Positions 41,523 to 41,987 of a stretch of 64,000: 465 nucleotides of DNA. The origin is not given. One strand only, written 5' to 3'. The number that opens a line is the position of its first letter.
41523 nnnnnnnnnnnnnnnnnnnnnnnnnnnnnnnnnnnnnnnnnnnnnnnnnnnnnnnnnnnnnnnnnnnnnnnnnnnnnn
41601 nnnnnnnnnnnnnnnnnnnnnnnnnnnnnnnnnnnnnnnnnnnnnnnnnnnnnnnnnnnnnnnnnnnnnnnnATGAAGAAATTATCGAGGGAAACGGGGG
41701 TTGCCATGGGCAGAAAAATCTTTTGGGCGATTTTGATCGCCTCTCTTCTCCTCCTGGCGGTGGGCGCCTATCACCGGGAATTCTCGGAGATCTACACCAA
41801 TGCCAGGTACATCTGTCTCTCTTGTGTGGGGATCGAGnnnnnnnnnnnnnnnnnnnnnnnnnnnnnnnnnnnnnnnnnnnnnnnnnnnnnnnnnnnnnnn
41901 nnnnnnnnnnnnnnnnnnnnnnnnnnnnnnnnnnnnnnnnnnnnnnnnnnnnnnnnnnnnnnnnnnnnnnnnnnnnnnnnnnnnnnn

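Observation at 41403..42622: Small CxxC membrane peptide translationally coupled to a NapH-like polyferredoxin, divergent from a 2x[4Fe-4S] ferredoxin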

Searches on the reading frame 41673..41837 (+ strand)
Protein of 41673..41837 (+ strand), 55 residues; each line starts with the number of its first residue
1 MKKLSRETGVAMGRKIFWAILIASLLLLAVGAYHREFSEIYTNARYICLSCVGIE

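Call 3: search_protein_families(library=pfam, proteins=[window:41673-41837:+], max_evalue=1)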
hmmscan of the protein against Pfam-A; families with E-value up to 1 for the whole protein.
window:41673-41837:+ (55 aa): 0 families

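Call 4: search_protein_families(library=ncbifam, proteins=[window:41673-41837:+], max_evalue=1)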
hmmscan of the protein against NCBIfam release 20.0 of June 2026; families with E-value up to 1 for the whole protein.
window:41673-41837:+ (55 aa): 1 family
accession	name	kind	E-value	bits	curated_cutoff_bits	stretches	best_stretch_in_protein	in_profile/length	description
NF040920.1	CD1871A_fam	domain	2e-06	27.6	32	1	18-54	1-37/38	CD1871A family CXXC motif-containing protein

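Call 9: find_homologous_proteins(query=window:41706-41837:+, max_evalue=10)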
Query seq(44 aa) (44 aa): 1 proteins with E <= 10 among 2 candidates.
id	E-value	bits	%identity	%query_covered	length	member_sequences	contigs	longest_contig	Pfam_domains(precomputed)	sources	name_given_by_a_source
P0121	1.3e-19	85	93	100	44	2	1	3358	-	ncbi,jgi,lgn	-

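Call 20: search_protein_families(library=ncbifam, alignment_id=A2, max_evalue=0.01)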
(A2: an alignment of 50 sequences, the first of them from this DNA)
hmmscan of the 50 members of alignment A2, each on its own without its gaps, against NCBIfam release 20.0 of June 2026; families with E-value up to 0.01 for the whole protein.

A. member 1, seq(44 aa): 1 family
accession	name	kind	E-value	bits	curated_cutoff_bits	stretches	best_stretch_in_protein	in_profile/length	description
NF040920.1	CD1871A_fam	domain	1.2e-06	28.3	32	1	7-43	1-37/38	CD1871A family CXXC motif-containing protein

B. families by the number of members that match (of 50 scanned): 4 families
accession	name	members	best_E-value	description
NF040920.1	CD1871A_fam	38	1.1e-17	CD1871A family CXXC motif-containing protein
NF002735.0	PRK02655.1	2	0.0011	photosystem II reaction center protein I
NF040843.1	SE2200_fam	1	0.0058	SE2200 family small protein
NF045773.1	cytochro_C550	1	0.0081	cytochrome c550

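Call 21: find_homologous_proteins(query=A2, max_evalue=0.001)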
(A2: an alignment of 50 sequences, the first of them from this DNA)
Query A2 (50 sequences) (44 aa, profile of the alignment): 1330 proteins with E <= 0.001 among 6392 candidates; the best 120 are listed.
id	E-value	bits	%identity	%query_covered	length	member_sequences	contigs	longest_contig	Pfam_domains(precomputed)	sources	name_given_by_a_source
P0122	1.5e-15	75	35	98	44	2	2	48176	-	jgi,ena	-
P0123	1.7e-15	74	42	98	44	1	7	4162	-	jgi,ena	jgi:hypothetical protein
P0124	2.4e-15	74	35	98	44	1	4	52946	-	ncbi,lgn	-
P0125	2.7e-15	74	35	98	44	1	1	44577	-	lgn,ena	-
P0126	2.8e-15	74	30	98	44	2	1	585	-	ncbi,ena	-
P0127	3.1e-15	74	42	55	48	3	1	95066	-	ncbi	ncbi:MAG: hypothetical protein V1706_15020 [Pseudomonadota bacterium]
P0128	3.1e-15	74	33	98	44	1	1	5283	-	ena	-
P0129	3.3e-15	74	37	98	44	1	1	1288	-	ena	-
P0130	3.6e-15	73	35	98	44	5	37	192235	-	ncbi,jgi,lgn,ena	ncbi:MAG: CD1871A family CXXC motif-containing protein [Candidatus Aminicenantales bacterium]|jgi:hy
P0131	3.7e-15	73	47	43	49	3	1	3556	-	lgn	-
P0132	3.9e-15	73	33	98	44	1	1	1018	-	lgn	-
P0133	4.0e-15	73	47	43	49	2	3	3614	-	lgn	-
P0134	4.0e-15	73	35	98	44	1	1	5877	-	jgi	jgi:heme/copper-type cytochrome/quinol oxidase subunit 3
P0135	4.1e-15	73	33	98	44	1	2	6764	-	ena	-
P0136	4.3e-15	73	37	98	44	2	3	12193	-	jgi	jgi:hypothetical protein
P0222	2.6e-14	71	33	98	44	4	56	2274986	-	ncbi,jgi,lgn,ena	jgi:hypothetical protein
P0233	2.8e-14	71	47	43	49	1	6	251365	-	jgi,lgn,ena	jgi:hypothetical protein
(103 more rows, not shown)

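Call 27: find_encoding_contigs(protein=P0121, flank=5000, max_places=3)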
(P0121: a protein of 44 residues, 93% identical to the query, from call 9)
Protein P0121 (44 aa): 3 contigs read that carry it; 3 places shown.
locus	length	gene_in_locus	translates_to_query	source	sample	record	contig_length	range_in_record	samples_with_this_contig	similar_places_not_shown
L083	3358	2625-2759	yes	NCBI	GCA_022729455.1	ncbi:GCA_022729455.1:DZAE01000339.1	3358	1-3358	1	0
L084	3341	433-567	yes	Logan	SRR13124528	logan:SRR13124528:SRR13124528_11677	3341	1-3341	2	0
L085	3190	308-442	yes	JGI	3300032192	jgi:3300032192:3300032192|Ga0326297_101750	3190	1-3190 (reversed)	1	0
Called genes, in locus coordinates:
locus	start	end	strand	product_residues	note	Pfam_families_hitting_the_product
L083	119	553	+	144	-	PF00293:NUDIX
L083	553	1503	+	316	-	PF16575:CLP1_P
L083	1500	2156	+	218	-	PF03167:UDG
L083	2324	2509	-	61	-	PF12797:Fer4_2, PF00037:Fer4, PF12837:Fer4_6 (weak), PF13237:Fer4_10, PF14697:Fer4_21, PF12838:Fer4_7, PF13187:Fer4_9, PF00037:Fer4, +9 more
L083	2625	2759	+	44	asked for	-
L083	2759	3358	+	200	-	?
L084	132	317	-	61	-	PF12797:Fer4_2, PF00037:Fer4, PF12837:Fer4_6 (weak), PF13237:Fer4_10, PF14697:Fer4_21, PF12838:Fer4_7, PF13187:Fer4_9, PF00037:Fer4, +10 more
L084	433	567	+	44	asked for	-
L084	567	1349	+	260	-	PF12801:Fer4_5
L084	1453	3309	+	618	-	PF00012:HSP70, PF06723:MreB_Mbl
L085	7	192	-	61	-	PF12797:Fer4_2, PF00037:Fer4, PF12837:Fer4_6 (weak), PF13237:Fer4_10, PF14697:Fer4_21, PF12838:Fer4_7, PF13187:Fer4_9, PF00037:Fer4, +9 more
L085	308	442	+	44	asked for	-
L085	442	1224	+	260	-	PF12801:Fer4_5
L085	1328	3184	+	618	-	PF00012:HSP70, PF06723:MreB_Mbl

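Call 60: search_protein_representatives(alignment_id=A6)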
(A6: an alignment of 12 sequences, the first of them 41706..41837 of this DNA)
Query: 12 sequences, 44 profile positions. Proteins with E-value up to 0.001 (for the whole library): 1471; up to 1e-10: 43; up to 1e-30: 0. The best 150 are listed.
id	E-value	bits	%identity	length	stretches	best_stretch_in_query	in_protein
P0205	4.7e-20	87.3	-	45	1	1-44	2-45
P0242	7.9e-17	77.0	-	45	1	1-44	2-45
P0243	3.8e-15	71.6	-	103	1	6-44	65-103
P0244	1.3e-14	69.9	-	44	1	1-44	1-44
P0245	3.4e-14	68.6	-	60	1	2-44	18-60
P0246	7.3e-14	67.5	-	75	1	3-44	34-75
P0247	1.0e-13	67.0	-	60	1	3-44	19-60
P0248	1.1e-13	66.9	-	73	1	4-44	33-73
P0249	1.1e-13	66.9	-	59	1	3-44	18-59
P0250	1.2e-13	66.9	-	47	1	2-44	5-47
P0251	1.7e-13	66.4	-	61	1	3-44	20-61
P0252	1.7e-13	66.3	-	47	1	2-44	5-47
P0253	1.8e-13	66.2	-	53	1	6-44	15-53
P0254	2.4e-13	65.9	-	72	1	2-44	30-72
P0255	5.7e-13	64.7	-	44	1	1-43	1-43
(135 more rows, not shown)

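Call 66: find_encoding_contigs(protein=P0222, flank=6000, max_places=6)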
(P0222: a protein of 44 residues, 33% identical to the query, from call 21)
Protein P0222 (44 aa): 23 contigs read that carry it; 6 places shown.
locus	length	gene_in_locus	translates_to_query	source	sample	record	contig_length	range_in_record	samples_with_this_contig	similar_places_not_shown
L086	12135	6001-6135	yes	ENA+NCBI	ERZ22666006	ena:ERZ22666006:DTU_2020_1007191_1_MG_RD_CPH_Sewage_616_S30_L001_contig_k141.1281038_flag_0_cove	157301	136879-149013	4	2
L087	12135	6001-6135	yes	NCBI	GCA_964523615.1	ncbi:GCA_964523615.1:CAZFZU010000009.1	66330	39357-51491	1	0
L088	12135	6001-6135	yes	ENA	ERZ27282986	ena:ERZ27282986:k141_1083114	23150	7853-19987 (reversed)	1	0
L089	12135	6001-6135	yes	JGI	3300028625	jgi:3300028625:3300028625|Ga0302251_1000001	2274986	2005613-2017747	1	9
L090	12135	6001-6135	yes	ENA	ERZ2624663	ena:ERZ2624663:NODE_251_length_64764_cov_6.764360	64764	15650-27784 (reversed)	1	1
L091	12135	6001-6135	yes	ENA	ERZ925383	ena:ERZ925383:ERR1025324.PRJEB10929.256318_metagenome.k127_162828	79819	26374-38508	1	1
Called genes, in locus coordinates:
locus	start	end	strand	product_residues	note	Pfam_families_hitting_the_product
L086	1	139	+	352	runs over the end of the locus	PF01208:URO-D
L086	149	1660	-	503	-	PF00370:FGGY_N, PF02782:FGGY_C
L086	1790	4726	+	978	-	PF01833:TIG (weak)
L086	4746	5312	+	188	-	-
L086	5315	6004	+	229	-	PF08534:Redoxin, PF00578:AhpC-TSA, PF00085:Thioredoxin, PF13098:Thioredoxin_2 (weak), PF13905:Thioredoxin_8 (weak)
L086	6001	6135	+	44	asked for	-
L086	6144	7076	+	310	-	PF13187:Fer4_9 (faint), PF00037:Fer4 (faint), PF12801:Fer4_5, PF12838:Fer4_7 (weak), PF12837:Fer4_6 (weak)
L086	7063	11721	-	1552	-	PF00501:AMP-binding, PF23562:AMP-binding_C_3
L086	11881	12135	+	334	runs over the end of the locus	PF00392:GntR, PF27163:YmtS_Ross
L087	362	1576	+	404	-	-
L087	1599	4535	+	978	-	PF01833:TIG (weak)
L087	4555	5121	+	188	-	PF13505:OMP_b-brl (weak)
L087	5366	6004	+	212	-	PF08534:Redoxin, PF00578:AhpC-TSA, PF00085:Thioredoxin (weak), PF13098:Thioredoxin_2 (faint), PF13905:Thioredoxin_8 (weak)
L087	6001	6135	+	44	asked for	-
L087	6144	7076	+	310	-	PF13187:Fer4_9 (faint), PF12801:Fer4_5, PF12838:Fer4_7 (weak), PF12797:Fer4_2 (weak), PF12837:Fer4_6 (weak), PF13237:Fer4_10 (weak), PF00037:Fer4 (weak)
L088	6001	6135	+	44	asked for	-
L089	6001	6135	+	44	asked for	-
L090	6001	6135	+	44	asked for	-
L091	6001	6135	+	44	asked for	-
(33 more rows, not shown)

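Call 67: find_encoding_contigs(protein=P0233, flank=6000, max_places=4)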
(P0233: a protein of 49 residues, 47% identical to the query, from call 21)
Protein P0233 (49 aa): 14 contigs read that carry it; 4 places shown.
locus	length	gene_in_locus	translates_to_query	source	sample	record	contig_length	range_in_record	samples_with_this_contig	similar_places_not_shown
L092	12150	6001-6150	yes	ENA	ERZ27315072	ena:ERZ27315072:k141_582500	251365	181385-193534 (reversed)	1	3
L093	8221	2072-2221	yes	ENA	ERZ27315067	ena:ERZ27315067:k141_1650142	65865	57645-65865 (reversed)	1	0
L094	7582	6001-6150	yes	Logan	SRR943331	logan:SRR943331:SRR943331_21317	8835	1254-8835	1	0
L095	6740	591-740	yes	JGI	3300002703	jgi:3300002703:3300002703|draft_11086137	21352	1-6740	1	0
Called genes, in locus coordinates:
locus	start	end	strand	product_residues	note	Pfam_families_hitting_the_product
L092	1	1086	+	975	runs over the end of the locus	PF00675:Peptidase_M16, PF05193:Peptidase_M16_C, PF08367:M16C_assoc, PF22516:PreP_C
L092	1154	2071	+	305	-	-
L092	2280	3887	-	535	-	PF00890:FAD_binding_2, PF01266:DAO (faint), PF02910:Succ_DH_flav_C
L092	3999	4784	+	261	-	PF00142:Fer4_NifH (weak), PF02374:ArsA_ATPase (weak), PF06564:CBP_BcsQ (weak), PF09140:MipZ, PF10609:ParA, PF13614:AAA_31, PF01656:CbiA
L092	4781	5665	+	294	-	PF02195:ParB_N, PF17762:HTH_ParB, PF23552:ParB_C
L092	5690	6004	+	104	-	PF01910:Thiamine_BP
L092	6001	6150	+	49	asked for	-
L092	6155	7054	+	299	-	PF13187:Fer4_9 (faint), PF12801:Fer4_5, PF12838:Fer4_7 (weak), PF12837:Fer4_6 (weak)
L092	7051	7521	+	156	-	PF06347:SH3_4, PF08239:SH3_3, PF18348:SH3_16 (faint), PF06347:SH3_4, PF08239:SH3_3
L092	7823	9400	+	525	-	PF13185:GAF_2, PF01590:GAF, PF00158:Sigma54_activat, PF14532:Sigma54_activ_2, PF07724:AAA_2 (weak), PF07728:AAA_5, PF25601:AAA_lid_14, PF02954:HTH_8, +1 more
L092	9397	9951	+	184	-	PF02677:QueH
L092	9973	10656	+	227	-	PF01725:Ham1p_like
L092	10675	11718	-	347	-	PF01210:NAD_Gly3P_dh_N, PF02558:ApbA (weak), PF03807:F420_oxidored (weak), PF07479:NAD_Gly3P_dh_C, PF20618:GPD_NAD_C_bact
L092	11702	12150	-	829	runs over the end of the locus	PF00521:DNA_topoisoIV, PF03989:DNA_gyraseA_C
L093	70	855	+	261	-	PF00142:Fer4_NifH (weak), PF02374:ArsA_ATPase (weak), PF06564:CBP_BcsQ (weak), PF09140:MipZ, PF10609:ParA, PF13614:AAA_31, PF01656:CbiA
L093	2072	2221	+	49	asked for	-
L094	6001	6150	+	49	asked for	-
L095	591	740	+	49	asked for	-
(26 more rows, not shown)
